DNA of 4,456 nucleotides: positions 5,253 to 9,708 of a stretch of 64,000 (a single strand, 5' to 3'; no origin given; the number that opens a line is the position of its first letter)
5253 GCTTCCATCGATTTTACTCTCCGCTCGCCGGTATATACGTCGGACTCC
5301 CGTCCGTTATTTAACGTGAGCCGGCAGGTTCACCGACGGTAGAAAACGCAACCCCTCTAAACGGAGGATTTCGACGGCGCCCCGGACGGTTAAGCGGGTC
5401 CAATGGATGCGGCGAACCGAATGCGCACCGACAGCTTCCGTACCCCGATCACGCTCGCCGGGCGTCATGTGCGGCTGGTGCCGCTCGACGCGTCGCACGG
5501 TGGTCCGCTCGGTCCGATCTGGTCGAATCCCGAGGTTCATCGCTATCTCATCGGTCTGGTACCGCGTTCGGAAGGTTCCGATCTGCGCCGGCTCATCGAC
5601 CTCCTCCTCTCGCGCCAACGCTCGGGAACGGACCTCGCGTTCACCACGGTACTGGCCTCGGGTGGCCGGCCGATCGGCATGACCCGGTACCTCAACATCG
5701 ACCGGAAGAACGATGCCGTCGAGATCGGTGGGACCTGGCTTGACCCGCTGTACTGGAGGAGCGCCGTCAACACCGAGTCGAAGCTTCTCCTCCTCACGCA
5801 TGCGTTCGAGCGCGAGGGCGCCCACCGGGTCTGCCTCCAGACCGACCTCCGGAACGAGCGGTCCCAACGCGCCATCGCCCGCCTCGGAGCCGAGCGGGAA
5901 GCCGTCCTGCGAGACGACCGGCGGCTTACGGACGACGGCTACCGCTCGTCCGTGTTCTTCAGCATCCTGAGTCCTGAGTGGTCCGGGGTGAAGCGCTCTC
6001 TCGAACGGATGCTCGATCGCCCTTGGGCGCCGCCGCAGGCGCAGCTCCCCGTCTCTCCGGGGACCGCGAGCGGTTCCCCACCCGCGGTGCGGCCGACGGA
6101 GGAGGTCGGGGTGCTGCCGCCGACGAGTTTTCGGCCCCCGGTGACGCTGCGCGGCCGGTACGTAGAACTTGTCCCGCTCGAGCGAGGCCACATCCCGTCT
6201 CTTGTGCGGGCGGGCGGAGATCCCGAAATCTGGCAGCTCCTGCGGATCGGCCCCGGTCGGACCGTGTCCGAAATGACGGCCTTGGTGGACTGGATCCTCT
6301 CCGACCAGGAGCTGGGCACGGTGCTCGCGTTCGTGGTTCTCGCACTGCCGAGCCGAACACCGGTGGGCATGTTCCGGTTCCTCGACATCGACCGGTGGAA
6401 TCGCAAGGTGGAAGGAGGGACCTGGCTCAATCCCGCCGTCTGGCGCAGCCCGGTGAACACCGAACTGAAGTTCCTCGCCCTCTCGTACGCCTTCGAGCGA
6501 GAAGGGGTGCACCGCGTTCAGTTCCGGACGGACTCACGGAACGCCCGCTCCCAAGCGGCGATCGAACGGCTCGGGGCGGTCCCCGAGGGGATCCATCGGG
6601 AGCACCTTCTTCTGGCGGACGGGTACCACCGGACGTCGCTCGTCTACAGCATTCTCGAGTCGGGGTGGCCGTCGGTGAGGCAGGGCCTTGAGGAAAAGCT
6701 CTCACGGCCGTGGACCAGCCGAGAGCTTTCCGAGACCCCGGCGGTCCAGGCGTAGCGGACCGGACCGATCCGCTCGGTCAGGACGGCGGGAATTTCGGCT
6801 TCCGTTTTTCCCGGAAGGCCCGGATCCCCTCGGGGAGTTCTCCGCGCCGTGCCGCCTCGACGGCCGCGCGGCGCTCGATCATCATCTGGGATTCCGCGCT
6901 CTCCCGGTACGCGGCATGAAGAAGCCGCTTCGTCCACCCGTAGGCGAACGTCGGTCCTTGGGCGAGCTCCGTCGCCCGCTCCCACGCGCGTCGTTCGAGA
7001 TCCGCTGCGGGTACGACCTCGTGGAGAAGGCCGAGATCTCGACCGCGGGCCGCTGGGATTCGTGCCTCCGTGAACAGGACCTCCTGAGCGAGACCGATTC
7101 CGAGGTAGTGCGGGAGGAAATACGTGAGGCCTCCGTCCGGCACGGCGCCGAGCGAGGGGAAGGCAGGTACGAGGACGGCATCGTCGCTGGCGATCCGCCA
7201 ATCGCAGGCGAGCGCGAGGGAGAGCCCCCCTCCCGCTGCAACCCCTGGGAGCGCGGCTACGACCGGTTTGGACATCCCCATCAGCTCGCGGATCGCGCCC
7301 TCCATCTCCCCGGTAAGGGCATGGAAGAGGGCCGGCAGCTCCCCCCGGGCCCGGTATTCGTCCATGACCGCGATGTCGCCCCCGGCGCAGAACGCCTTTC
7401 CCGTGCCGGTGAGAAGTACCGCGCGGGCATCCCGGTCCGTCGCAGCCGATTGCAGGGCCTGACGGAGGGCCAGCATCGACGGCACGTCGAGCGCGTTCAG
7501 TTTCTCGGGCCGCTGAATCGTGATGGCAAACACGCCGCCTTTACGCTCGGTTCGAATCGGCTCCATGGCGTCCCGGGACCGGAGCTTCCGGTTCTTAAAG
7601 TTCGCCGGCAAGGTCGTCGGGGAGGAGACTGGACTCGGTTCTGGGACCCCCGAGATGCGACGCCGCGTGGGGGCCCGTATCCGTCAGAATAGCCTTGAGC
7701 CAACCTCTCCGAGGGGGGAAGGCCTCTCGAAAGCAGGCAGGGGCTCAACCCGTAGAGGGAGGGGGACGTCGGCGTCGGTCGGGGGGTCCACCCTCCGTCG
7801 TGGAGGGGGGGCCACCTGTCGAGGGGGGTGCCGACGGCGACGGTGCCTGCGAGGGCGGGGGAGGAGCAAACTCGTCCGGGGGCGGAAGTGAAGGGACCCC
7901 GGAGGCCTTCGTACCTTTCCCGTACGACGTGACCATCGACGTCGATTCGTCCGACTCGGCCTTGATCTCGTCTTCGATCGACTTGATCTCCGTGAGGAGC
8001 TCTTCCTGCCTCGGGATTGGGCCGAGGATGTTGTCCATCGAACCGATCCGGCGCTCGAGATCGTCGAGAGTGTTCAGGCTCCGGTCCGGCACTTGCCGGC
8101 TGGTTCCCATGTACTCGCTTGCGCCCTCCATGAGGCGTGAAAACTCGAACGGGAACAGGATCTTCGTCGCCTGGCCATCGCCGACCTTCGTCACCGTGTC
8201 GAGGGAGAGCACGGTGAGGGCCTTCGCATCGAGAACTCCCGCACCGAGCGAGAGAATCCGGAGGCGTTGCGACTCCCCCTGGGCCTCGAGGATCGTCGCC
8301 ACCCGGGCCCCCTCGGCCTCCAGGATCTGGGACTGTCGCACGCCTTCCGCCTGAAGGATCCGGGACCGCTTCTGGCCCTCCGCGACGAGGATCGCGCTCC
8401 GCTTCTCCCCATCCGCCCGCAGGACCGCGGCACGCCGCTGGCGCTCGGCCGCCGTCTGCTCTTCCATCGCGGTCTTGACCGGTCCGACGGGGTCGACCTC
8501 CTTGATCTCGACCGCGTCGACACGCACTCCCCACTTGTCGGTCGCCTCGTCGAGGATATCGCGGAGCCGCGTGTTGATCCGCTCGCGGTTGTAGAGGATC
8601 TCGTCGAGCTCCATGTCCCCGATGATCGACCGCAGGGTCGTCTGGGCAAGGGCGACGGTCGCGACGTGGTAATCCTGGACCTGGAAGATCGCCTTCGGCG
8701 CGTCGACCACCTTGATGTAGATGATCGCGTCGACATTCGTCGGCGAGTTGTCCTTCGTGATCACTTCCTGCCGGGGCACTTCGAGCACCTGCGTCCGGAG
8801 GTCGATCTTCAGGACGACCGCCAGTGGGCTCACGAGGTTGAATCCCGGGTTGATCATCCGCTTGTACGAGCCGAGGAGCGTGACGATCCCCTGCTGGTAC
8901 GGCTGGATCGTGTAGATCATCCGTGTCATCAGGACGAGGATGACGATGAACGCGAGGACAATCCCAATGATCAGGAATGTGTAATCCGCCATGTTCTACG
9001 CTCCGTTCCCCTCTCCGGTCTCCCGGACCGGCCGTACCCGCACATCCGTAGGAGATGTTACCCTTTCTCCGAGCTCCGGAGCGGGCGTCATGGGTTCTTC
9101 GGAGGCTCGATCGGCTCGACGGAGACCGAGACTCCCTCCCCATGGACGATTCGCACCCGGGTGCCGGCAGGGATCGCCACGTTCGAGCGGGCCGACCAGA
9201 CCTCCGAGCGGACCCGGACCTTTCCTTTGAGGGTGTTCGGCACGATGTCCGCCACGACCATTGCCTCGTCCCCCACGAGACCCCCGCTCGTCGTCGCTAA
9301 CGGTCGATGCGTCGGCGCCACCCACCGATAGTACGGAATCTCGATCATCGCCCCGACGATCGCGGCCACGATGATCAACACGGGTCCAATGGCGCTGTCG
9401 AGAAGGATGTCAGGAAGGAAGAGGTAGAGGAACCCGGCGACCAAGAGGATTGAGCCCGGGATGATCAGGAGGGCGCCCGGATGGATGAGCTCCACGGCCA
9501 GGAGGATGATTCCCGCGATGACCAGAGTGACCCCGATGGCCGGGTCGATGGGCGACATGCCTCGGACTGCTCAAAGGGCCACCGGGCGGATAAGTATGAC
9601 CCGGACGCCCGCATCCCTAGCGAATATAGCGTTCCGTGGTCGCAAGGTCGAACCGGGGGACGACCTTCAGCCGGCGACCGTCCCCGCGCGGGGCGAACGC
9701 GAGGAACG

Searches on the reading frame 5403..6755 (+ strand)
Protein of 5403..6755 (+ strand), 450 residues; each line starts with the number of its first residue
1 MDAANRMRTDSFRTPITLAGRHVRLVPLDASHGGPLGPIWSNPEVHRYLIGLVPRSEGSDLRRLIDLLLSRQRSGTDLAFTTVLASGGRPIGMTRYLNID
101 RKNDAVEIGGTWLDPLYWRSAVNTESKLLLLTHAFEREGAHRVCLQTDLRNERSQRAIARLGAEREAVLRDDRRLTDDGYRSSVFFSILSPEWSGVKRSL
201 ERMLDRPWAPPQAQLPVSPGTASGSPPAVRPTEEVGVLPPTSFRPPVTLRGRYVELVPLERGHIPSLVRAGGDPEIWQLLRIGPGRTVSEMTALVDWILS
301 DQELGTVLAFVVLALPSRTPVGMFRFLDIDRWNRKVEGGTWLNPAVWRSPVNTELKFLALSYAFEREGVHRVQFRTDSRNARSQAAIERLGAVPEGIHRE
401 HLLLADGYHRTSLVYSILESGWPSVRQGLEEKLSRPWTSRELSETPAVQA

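Call 86: search_protein_families(library=pfam, proteins=[window:5403-6755:+], max_evalue=0.000001)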
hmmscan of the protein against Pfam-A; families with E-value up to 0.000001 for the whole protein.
window:5403-6755:+ (450 aa): 2 families
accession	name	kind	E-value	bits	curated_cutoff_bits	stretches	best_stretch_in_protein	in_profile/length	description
PF13302.13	Acetyltransf_3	-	1.1e-37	130.3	25.4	2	255-392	3-137/138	Acetyltransferase (GNAT) domain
PF00583.31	Acetyltransf_1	-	2e-13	51.1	20.7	1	80-162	34-115/116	Acetyltransferase (GNAT) family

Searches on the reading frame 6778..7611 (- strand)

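Call 86: search_protein_families(library=pfam, proteins=[window:6778-7611:-], max_evalue=0.000001)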
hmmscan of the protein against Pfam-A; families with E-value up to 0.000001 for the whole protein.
window:6778-7611:- (277 aa): 2 families
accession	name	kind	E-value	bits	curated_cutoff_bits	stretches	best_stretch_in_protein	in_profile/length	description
PF00378.25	ECH_1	-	2.9e-52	178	27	1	22-274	1-248/251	Enoyl-CoA hydratase/isomerase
PF16113.10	ECH_2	-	3.4e-32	112.7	27.2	1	29-206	3-178/335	Enoyl-CoA hydratase/isomerase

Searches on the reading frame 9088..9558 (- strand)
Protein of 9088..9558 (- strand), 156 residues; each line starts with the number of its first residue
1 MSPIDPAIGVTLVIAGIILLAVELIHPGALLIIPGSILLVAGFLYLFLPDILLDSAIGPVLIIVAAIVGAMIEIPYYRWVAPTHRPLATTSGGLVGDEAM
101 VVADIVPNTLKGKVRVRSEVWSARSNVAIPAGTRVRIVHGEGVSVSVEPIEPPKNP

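Call 86: search_protein_families(library=pfam, proteins=[window:9088-9558:-], max_evalue=0.000001)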
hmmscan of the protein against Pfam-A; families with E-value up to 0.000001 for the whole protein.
window:9088-9558:- (156 aa): 1 family
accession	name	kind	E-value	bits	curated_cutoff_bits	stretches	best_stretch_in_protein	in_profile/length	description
PF01957.25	NfeD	-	3.5e-12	46.8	29.1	1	93-149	3-57/57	NfeD-like C-terminal, partner-binding domain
